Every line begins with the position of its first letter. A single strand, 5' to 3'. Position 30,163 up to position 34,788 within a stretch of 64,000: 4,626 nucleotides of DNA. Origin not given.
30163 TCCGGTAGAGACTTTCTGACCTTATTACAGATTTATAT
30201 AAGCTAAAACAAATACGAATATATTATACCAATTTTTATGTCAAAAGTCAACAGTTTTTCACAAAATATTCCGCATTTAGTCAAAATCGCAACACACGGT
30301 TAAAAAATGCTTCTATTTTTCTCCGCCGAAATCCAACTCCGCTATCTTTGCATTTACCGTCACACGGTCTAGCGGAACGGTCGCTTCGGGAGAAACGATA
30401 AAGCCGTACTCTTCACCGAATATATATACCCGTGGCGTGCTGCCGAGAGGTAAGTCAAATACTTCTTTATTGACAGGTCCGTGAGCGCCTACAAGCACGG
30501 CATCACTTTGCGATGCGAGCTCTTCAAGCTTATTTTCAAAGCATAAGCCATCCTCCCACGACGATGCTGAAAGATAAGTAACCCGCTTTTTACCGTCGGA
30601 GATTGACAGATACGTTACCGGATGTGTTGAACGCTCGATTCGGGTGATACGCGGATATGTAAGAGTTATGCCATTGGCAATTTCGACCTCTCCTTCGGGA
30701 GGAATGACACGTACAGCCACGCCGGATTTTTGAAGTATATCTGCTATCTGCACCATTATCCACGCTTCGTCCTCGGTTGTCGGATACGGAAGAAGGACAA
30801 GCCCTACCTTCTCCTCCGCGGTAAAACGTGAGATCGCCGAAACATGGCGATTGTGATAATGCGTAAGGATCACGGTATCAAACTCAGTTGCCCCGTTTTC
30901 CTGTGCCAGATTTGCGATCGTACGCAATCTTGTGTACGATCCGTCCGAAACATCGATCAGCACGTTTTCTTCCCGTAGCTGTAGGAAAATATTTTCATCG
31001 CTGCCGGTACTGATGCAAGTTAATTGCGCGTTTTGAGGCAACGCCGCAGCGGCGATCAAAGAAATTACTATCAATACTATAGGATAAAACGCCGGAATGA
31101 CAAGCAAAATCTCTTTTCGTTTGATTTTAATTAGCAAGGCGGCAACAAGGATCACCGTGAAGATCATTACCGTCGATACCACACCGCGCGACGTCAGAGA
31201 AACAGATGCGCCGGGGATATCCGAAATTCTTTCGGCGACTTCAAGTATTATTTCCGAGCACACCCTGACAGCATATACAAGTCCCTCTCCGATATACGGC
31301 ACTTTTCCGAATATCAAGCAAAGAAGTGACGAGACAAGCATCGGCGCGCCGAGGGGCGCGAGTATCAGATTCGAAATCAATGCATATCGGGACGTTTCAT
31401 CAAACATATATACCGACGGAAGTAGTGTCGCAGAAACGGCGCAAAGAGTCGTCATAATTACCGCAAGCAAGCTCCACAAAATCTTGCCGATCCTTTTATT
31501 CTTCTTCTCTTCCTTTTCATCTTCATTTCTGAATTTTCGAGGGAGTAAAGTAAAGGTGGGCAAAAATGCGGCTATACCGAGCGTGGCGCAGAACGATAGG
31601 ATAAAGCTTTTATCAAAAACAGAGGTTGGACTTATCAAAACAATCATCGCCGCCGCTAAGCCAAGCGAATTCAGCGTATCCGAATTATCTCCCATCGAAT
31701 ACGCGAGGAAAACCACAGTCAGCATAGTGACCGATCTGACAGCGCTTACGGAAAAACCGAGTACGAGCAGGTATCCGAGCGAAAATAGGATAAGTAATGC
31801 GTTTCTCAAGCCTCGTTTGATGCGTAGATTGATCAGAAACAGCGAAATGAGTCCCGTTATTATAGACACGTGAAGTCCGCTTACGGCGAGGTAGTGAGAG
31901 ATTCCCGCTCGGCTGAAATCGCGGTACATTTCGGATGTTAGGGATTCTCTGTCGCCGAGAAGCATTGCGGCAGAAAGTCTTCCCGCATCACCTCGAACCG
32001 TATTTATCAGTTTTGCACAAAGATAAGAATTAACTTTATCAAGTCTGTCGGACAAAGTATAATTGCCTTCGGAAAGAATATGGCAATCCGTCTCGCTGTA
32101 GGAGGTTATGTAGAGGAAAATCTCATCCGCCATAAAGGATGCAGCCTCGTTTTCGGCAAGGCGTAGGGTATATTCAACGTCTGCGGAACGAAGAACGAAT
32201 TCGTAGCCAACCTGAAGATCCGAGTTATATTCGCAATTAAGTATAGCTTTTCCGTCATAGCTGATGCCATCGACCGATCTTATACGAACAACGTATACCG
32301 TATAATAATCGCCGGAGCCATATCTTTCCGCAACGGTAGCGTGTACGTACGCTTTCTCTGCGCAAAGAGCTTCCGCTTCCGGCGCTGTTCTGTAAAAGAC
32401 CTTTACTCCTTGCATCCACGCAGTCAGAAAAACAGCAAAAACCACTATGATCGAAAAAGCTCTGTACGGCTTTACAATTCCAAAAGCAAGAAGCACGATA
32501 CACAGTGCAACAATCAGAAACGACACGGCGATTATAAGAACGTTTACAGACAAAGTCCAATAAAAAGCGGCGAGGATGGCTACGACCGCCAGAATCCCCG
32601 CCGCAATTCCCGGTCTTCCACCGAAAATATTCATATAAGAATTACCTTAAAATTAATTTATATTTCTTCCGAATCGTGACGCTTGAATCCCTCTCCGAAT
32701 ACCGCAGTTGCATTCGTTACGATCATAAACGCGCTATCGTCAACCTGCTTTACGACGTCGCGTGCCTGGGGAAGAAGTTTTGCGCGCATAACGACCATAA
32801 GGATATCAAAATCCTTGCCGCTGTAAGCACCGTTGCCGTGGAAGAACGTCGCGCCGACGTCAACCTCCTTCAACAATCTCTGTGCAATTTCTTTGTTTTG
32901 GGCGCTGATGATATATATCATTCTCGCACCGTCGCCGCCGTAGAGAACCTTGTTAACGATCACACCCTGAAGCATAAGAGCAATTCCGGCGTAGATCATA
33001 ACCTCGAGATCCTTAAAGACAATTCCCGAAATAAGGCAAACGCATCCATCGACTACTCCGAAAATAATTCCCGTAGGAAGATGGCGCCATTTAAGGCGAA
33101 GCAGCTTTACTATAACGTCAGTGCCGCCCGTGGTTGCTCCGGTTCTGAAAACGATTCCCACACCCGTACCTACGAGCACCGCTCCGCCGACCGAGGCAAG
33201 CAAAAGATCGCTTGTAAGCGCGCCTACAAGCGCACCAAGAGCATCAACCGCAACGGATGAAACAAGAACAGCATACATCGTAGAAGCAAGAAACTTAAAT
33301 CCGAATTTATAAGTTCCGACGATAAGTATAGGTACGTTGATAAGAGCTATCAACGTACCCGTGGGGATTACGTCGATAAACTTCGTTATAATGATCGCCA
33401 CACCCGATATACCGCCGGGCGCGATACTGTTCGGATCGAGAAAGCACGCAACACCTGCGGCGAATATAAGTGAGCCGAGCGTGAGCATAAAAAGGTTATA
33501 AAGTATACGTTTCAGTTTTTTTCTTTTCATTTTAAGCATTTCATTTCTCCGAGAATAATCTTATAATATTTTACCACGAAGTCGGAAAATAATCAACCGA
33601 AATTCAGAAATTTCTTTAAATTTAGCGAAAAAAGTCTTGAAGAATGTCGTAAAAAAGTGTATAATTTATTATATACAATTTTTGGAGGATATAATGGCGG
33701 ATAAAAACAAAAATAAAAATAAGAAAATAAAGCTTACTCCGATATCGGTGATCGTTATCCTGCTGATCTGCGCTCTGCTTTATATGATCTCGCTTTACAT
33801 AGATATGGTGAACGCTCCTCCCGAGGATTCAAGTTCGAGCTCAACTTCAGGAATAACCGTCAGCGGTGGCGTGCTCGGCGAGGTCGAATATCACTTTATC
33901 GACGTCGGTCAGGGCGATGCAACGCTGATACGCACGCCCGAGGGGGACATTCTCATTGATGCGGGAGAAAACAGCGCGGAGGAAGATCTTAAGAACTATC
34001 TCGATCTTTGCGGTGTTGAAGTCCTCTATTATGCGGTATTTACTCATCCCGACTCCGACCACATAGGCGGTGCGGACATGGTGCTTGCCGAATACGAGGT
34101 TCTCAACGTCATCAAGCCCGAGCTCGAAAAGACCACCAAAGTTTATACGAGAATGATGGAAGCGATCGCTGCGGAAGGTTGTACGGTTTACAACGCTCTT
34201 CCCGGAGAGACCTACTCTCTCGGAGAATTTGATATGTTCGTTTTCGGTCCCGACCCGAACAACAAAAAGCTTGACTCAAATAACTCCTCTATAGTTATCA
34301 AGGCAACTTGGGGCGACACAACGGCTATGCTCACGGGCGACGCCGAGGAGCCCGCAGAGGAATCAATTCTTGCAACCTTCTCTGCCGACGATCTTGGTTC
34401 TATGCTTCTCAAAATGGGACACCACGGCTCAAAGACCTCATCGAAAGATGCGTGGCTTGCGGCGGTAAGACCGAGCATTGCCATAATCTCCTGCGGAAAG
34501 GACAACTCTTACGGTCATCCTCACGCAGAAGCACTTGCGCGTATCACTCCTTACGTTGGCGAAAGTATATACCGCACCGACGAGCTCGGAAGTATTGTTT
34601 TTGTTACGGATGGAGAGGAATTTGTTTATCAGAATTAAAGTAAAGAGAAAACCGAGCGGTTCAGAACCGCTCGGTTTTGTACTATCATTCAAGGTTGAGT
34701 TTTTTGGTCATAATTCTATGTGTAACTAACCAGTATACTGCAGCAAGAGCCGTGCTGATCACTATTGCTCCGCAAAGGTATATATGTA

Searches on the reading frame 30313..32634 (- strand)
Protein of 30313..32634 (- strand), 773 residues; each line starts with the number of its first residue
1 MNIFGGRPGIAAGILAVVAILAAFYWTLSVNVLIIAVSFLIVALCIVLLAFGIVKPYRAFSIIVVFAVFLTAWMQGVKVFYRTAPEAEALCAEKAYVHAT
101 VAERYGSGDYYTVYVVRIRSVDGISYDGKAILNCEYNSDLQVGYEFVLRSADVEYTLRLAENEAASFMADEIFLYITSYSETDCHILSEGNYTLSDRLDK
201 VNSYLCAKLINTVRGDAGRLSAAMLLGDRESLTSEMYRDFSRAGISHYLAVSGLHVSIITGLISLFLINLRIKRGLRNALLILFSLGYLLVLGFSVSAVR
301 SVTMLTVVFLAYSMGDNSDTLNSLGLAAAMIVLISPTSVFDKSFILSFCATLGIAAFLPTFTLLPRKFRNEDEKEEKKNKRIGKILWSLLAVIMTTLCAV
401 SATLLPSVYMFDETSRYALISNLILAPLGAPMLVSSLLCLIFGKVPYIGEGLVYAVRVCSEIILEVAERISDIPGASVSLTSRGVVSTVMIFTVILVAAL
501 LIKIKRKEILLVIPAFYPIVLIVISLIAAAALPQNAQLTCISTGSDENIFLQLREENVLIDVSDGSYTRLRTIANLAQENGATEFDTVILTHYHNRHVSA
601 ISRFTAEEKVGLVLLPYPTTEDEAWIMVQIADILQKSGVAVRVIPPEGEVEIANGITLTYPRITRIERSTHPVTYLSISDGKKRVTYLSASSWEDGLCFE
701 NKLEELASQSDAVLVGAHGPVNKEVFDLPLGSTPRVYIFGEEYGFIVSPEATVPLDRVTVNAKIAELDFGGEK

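Call 54: search_protein_families(library=pfam, proteins=[window:30313-32634:-], max_evalue=0.000001)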
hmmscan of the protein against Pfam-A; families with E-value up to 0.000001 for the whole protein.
window:30313-32634:- (773 aa): 1 family
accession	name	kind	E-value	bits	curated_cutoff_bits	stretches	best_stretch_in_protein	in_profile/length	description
PF03772.21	Competence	-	1.1e-52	179.5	23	1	224-502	1-267/270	Competence protein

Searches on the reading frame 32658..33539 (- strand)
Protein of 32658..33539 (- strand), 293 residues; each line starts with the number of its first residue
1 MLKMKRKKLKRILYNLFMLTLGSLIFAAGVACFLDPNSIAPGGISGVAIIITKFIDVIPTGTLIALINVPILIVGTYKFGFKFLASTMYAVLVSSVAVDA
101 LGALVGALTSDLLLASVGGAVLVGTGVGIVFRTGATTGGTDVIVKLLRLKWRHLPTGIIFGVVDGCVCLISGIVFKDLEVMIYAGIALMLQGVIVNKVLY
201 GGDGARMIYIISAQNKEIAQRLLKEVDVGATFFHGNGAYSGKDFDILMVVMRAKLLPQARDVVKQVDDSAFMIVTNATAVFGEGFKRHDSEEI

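Call 54: search_protein_families(library=pfam, proteins=[window:32658-33539:-], max_evalue=0.000001)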
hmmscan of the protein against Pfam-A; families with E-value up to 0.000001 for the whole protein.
window:32658-33539:- (293 aa): 2 families
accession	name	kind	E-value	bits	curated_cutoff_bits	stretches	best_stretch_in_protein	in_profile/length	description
PF02588.21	YitT_membrane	-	2.6e-48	164.6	24.3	1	16-222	2-204/205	Uncharacterised 5xTM membrane BCR, YitT family COG1284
PF10035.14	DUF2179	-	6.5e-16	58.3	22.8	1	229-282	2-55/55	Uncharacterized protein conserved in bacteria (DUF2179)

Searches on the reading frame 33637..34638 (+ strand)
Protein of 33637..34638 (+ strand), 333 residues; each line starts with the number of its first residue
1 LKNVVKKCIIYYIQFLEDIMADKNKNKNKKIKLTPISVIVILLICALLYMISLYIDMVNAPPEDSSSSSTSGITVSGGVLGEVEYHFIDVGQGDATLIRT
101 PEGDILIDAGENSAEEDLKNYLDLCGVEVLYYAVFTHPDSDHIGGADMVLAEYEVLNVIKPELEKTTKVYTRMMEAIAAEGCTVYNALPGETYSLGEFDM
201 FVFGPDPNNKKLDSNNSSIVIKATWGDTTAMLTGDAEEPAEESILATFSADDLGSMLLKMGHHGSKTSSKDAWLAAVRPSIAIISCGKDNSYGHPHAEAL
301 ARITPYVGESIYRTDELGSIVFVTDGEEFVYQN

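Call 54: search_protein_families(library=pfam, proteins=[window:33637-34638:+], max_evalue=0.000001)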
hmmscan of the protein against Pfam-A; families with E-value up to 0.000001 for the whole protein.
window:33637-34638:+ (333 aa): 1 family
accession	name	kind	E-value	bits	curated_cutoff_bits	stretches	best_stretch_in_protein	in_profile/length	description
PF00753.33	Lactamase_B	-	5.4e-13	49.8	22.7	1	89-287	2-195/196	Metallo-beta-lactamase superfamily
